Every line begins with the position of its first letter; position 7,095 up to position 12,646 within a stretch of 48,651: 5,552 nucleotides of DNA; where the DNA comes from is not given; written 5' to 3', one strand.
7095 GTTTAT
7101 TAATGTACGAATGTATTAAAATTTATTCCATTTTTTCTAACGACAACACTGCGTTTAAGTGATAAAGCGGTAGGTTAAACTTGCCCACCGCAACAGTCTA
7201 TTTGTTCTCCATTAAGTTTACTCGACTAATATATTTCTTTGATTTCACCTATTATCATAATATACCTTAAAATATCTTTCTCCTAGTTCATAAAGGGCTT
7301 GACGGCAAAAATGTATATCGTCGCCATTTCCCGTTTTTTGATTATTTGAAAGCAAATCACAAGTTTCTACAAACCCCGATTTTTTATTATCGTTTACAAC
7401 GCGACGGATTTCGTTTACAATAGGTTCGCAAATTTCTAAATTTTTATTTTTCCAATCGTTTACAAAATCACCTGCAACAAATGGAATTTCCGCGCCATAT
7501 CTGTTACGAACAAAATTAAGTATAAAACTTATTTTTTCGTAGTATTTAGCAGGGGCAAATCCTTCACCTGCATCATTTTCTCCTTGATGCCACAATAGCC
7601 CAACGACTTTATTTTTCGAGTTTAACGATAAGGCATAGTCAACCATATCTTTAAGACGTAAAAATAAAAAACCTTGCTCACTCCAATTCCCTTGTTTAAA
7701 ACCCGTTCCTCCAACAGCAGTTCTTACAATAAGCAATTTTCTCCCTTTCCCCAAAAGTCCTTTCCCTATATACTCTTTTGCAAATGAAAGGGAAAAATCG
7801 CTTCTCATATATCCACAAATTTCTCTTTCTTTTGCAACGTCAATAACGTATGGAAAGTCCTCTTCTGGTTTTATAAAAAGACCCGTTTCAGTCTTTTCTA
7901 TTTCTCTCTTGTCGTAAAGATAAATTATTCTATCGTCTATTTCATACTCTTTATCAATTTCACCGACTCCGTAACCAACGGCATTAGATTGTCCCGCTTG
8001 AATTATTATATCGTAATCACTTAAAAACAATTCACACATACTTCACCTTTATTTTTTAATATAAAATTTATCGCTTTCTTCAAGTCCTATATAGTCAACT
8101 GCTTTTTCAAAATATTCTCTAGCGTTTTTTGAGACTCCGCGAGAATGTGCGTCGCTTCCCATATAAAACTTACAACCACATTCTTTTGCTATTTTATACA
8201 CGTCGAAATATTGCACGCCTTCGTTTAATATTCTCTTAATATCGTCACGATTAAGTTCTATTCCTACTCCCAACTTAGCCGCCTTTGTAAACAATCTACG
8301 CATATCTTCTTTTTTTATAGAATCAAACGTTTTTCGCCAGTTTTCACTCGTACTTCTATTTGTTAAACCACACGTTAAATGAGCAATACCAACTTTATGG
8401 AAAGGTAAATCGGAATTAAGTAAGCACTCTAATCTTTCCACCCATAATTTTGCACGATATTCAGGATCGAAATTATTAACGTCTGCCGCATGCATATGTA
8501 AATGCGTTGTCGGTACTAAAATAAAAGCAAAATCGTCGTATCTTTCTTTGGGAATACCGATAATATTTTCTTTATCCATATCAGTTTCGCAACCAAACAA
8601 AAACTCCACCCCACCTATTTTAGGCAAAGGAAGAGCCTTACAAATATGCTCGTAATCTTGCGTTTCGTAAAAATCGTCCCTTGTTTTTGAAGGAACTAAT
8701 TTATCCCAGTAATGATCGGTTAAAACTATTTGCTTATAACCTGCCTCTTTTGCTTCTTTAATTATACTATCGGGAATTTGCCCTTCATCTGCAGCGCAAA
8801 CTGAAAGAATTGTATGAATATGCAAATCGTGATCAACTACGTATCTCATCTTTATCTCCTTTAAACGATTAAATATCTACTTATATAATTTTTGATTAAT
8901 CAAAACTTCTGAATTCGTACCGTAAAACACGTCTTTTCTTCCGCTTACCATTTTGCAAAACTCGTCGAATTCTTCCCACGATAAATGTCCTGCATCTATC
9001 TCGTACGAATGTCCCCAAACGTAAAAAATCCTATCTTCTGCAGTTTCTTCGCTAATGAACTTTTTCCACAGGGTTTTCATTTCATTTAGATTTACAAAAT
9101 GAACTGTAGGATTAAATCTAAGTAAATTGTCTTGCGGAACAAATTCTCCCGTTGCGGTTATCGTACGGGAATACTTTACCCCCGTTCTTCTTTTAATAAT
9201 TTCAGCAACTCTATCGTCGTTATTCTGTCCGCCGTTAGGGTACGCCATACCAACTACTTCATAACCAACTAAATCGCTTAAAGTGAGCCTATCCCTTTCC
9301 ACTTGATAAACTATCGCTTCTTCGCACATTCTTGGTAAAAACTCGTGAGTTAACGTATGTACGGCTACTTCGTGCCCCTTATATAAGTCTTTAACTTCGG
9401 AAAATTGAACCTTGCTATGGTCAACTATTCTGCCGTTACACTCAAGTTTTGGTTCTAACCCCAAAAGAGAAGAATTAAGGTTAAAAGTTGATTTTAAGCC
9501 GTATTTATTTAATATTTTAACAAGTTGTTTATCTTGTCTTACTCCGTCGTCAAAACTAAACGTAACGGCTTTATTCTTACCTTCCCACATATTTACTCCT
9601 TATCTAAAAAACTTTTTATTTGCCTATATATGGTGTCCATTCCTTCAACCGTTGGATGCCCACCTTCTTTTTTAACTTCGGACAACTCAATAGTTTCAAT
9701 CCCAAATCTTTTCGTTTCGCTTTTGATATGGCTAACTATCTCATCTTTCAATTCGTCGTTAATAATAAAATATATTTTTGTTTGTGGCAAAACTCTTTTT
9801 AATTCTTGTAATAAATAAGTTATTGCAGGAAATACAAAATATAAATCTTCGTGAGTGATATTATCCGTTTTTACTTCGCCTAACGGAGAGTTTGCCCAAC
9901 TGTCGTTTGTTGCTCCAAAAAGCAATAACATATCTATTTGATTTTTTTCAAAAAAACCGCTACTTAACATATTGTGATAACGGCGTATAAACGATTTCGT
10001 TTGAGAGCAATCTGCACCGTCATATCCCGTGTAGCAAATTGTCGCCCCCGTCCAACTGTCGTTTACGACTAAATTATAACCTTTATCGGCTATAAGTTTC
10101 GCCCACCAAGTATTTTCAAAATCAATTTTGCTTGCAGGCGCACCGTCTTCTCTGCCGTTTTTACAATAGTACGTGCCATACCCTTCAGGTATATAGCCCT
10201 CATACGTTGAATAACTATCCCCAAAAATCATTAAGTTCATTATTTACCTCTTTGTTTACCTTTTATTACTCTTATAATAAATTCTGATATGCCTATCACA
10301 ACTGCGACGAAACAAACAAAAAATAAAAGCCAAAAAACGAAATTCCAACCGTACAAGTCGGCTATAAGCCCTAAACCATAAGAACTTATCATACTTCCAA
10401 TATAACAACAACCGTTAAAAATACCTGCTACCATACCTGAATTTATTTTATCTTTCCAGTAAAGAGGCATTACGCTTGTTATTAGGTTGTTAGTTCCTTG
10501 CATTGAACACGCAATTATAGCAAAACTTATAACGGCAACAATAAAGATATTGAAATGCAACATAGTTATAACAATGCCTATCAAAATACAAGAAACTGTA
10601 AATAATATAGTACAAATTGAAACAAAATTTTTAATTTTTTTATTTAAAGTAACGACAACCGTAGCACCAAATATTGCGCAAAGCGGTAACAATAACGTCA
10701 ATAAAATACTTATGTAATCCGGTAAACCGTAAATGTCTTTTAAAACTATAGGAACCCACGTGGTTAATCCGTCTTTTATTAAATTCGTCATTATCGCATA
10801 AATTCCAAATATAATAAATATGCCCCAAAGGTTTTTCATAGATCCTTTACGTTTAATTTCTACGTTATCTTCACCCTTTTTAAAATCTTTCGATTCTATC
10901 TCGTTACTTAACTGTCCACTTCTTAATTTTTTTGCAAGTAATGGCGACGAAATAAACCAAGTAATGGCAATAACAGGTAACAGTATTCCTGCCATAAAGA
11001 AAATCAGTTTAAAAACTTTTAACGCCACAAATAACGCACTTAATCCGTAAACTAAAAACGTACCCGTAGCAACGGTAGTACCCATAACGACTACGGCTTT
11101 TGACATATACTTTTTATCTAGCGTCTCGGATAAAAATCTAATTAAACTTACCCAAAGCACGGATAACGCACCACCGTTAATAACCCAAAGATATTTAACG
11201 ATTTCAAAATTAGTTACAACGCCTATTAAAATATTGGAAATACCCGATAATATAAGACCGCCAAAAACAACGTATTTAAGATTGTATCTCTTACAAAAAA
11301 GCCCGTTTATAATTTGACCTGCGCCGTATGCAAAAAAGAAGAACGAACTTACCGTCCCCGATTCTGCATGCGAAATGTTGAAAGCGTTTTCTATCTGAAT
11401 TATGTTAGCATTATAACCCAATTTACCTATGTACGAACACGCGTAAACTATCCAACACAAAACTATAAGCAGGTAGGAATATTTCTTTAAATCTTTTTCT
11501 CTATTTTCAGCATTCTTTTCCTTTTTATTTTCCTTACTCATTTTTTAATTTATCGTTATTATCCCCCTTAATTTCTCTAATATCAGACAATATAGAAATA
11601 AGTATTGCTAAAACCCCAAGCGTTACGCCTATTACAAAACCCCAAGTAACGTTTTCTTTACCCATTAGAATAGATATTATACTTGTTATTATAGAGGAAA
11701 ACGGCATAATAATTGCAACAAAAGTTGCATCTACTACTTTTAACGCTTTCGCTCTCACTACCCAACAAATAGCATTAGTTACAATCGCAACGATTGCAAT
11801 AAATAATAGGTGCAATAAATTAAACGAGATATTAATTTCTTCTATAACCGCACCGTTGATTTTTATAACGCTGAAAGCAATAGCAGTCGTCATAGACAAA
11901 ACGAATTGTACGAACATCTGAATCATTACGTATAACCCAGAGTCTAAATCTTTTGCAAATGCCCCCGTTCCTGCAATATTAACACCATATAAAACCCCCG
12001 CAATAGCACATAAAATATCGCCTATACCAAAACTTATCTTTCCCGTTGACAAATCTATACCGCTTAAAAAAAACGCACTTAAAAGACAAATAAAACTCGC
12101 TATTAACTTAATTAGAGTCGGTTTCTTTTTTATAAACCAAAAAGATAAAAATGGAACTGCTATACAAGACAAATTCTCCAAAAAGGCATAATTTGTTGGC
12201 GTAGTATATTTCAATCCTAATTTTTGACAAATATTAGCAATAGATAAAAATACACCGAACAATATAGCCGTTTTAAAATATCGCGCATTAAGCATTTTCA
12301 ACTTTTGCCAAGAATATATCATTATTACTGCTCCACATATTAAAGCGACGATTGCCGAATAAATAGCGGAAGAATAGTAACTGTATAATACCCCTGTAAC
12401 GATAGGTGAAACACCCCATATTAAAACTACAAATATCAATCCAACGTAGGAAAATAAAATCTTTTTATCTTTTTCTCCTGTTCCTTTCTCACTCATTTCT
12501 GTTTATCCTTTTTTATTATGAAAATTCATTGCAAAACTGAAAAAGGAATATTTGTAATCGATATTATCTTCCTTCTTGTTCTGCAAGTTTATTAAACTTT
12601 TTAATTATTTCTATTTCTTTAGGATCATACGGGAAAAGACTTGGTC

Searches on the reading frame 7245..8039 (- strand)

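Call 38: search_protein_families(library=pfam, proteins=[window:7245-8039:-], max_evalue=0.00001)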
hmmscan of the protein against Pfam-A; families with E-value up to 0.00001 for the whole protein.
window:7245-8039:- (264 aa): 1 family
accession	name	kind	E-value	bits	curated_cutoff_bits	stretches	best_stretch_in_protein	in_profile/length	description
PF03629.24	SASA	-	1.3e-22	81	24.8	1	10-260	3-224/226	Carbohydrate esterase, sialic acid-specific acetylesterase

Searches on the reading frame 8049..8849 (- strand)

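Call 38: search_protein_families(library=pfam, proteins=[window:8049-8849:-], max_evalue=0.00001)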
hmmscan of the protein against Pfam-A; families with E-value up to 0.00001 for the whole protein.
window:8049-8849:- (266 aa): 1 family
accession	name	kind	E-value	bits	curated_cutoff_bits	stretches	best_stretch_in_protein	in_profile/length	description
PF02811.25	PHP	-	5.5e-08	33.8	26.4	1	8-152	1-125/164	PHP domain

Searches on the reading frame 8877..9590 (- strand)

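Call 38: search_protein_families(library=pfam, proteins=[window:8877-9590:-], max_evalue=0.00001)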
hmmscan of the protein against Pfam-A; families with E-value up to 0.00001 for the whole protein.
window:8877-9590:- (237 aa): 1 family
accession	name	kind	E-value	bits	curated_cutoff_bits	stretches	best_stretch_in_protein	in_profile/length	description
PF01522.26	Polysacc_deac_1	-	4e-16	59.5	23.1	1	5-125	5-111/124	Polysaccharide deacetylase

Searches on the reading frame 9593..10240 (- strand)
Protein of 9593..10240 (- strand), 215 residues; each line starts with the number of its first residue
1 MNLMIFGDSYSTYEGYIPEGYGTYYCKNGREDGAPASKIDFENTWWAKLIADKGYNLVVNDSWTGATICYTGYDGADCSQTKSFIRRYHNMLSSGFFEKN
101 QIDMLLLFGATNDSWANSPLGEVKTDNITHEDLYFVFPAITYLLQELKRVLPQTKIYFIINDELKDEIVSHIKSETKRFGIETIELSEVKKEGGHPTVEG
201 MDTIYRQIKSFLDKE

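Call 38: search_protein_families(library=pfam, proteins=[window:9593-10240:-], max_evalue=0.00001)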
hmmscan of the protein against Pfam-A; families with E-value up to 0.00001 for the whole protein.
window:9593-10240:- (215 aa): 1 family
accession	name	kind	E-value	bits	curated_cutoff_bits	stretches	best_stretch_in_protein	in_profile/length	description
PF16255.11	Lipase_GDSL_lke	-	2.2e-48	164.7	29.2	1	4-211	4-202/203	GDSL-like Lipase/Acylhydrolase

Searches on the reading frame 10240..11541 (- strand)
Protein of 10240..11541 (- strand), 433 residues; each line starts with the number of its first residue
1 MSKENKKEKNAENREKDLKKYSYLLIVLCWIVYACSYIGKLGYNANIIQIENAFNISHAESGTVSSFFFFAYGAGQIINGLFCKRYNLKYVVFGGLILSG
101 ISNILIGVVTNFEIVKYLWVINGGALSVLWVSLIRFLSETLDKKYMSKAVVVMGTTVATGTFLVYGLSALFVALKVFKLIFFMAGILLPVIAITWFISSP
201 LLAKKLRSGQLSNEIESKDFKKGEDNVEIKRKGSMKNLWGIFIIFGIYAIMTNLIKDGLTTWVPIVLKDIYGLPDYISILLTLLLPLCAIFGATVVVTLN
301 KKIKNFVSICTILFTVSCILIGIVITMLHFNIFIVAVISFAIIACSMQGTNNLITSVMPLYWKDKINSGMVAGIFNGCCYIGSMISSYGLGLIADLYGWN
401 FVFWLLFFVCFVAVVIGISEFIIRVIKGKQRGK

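Call 38: search_protein_families(library=pfam, proteins=[window:10240-11541:-], max_evalue=0.00001)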
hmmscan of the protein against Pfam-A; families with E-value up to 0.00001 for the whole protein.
window:10240-11541:- (433 aa): 1 family
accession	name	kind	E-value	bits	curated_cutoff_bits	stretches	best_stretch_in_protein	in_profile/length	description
PF07690.21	MFS_1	-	1.6e-32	113.2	33.4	1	30-386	2-346/347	Major Facilitator Superfamily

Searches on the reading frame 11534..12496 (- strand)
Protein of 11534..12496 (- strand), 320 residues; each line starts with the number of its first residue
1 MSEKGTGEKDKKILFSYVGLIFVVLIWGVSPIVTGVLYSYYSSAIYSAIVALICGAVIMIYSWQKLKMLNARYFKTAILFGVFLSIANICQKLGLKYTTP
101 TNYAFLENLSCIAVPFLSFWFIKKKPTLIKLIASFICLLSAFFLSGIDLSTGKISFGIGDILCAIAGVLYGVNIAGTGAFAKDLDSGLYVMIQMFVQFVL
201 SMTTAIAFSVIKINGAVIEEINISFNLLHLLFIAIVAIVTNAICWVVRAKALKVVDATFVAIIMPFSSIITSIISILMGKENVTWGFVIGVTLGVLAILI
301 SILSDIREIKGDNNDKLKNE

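Call 38: search_protein_families(library=pfam, proteins=[window:11534-12496:-], max_evalue=0.00001)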
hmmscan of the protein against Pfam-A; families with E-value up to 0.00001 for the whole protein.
window:11534-12496:- (320 aa): 1 family
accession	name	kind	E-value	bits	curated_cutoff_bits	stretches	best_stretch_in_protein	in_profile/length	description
PF00892.27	EamA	-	7.9e-22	78.4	28.2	2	17-145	4-134/135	EamA-like transporter family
